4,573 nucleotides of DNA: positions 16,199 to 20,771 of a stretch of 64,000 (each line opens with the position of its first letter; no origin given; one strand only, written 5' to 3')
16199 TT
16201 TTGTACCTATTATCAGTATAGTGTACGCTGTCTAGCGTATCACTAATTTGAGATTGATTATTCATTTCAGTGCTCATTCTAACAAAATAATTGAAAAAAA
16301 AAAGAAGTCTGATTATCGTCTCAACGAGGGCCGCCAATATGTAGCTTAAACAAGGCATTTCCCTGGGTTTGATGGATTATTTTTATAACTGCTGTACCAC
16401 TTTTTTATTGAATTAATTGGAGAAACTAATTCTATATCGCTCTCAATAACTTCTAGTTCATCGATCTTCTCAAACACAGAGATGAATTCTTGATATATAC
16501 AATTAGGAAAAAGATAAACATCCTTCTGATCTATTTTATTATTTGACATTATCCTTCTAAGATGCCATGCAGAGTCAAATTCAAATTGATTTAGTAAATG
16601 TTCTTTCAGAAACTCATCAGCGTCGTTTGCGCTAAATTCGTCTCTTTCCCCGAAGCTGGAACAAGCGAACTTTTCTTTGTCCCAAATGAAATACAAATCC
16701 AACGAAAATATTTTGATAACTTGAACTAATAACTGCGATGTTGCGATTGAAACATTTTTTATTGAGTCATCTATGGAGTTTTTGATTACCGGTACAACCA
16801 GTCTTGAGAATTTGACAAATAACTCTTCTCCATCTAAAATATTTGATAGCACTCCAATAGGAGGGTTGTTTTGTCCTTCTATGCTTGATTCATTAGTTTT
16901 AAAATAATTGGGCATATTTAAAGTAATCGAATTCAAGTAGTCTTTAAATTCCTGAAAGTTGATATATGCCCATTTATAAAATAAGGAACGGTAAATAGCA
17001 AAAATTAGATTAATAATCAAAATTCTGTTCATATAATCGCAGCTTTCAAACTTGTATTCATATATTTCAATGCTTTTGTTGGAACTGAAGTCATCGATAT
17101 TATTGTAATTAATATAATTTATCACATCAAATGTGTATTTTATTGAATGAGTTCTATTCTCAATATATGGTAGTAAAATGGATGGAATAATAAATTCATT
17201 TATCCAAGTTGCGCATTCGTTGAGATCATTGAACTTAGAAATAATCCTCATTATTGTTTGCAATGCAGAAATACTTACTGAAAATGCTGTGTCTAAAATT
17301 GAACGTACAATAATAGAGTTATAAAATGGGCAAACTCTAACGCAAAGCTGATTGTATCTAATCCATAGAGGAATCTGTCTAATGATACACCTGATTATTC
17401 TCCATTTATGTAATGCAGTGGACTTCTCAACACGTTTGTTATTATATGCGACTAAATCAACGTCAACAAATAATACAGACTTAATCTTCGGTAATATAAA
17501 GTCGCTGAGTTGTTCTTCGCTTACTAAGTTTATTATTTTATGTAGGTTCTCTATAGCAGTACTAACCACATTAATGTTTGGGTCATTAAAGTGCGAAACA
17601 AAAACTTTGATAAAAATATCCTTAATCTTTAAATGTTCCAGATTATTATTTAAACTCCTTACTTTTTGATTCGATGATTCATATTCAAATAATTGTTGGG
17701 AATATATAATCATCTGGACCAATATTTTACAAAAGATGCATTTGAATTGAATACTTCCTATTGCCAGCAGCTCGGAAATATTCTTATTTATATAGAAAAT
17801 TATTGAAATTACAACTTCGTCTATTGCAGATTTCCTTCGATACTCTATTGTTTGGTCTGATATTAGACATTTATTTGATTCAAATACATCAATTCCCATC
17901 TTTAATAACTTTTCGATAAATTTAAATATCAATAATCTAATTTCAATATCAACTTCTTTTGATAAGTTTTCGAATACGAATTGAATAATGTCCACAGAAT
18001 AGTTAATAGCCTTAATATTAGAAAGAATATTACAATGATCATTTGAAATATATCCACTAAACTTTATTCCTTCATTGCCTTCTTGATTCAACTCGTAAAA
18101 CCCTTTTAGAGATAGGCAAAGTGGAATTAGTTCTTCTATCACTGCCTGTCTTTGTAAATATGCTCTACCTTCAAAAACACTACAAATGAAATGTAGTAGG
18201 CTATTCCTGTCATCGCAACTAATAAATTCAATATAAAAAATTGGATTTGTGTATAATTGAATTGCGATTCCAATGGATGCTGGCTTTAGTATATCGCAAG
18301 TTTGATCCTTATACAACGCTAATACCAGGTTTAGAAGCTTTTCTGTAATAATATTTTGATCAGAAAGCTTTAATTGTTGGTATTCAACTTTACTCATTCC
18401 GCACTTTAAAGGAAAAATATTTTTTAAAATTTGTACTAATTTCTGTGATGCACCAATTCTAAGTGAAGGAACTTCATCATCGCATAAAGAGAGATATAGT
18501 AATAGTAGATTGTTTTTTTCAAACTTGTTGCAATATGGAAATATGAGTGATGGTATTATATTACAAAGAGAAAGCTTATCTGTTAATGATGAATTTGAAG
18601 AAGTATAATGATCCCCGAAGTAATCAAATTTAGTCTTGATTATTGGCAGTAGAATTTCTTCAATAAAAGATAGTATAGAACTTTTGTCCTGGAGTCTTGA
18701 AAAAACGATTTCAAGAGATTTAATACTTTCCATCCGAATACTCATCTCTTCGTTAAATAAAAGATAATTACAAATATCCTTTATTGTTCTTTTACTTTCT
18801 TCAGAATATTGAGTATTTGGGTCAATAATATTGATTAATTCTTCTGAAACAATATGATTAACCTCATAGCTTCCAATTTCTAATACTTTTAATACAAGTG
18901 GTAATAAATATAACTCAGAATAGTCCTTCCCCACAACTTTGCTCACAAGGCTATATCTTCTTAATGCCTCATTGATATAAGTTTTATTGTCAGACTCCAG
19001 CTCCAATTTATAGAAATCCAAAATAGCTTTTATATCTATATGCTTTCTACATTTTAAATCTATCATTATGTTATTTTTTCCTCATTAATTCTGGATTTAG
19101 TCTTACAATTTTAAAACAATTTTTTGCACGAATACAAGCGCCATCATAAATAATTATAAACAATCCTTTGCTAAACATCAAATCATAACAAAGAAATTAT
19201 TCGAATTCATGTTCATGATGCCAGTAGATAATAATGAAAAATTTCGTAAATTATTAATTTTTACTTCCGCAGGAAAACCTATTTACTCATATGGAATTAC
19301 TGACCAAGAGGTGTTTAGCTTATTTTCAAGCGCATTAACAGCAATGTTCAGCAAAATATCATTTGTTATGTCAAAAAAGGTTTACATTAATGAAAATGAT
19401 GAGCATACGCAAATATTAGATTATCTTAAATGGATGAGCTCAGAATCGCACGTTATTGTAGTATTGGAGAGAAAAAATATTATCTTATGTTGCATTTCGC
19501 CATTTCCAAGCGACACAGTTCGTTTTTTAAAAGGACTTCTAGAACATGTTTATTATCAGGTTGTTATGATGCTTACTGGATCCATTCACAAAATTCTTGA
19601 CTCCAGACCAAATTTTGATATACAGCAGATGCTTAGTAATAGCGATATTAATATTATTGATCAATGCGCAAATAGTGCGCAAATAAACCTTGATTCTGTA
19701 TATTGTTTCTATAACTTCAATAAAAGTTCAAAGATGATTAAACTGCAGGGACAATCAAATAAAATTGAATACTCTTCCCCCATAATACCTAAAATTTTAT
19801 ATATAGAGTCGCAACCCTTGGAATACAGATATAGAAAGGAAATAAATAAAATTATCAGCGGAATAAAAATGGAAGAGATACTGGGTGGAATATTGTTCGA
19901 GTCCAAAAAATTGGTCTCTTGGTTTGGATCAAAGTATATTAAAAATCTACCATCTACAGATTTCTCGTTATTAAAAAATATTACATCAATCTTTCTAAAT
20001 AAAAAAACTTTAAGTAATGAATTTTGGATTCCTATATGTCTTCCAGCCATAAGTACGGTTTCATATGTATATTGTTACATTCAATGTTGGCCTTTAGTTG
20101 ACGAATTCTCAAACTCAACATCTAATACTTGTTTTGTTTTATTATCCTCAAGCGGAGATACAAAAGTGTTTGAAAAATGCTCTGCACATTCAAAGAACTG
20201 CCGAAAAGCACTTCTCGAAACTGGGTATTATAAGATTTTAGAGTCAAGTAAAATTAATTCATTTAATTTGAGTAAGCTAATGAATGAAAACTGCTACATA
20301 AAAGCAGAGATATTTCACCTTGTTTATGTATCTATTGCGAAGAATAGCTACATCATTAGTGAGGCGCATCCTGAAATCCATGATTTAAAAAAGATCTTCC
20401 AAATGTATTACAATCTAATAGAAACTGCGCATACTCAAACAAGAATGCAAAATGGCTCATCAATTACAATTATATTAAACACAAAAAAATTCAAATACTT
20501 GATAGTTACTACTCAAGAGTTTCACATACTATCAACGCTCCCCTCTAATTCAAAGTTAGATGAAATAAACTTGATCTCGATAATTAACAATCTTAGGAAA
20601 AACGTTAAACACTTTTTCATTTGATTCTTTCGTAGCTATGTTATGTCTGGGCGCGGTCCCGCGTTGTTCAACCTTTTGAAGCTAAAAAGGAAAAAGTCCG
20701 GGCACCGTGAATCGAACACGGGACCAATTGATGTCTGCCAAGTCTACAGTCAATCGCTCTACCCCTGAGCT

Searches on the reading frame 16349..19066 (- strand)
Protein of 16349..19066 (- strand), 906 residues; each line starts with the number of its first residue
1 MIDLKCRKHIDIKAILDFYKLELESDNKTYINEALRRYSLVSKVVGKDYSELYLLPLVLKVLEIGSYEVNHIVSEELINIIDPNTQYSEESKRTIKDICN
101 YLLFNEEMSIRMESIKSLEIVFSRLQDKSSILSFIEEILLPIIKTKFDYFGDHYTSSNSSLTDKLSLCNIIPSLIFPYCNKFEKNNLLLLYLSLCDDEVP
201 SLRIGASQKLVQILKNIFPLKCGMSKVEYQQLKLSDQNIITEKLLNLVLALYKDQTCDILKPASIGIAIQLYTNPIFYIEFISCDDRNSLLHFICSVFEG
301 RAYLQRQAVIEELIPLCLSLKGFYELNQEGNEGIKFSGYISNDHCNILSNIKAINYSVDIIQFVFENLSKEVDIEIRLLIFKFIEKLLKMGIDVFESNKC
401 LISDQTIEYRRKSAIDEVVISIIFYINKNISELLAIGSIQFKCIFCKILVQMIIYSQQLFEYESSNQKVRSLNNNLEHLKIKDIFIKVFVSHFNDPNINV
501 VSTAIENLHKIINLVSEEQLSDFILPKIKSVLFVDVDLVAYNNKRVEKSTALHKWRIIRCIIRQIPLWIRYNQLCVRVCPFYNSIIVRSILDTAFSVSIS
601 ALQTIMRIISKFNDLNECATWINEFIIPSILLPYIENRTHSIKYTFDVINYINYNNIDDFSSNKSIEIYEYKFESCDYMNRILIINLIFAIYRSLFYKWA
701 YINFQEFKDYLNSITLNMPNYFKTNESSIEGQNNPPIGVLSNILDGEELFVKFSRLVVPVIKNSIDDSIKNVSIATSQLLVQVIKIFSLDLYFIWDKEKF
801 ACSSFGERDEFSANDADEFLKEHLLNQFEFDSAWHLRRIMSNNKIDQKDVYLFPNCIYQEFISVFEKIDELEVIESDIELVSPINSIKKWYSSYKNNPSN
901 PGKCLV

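Call 17: search_protein_families(library=pfam, proteins=[window:16349-19066:-], max_evalue=0.001)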
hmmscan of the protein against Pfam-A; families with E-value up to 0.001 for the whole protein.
window:16349-19066:- (906 aa): 2 families
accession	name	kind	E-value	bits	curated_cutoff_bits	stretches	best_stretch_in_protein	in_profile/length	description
PF02985.28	HEAT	-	3.7e-06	27.1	23.5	0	486-512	2-28/31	HEAT repeat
PF24993.1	GNC1_N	-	0.00046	20.4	26.3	0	482-530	1-49/134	Stalled ribosome sensor GCN1 N-terminal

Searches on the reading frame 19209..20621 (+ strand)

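Call 17: search_protein_families(library=pfam, proteins=[window:19209-20621:+], max_evalue=0.001)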
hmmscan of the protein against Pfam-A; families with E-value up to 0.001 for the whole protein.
window:19209-20621:+ (471 aa): 2 families
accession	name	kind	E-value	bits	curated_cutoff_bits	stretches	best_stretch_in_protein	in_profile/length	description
PF19036.6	Fuz_longin_1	-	3.1e-13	50.5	26.1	1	14-147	2-119/125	First Longin domain of FUZ, MON1 and HPS1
PF19037.6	Fuz_longin_2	-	1.5e-07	31.9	23.8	1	228-326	7-92/98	Second Longin domain of FUZ, MON1 and HPS1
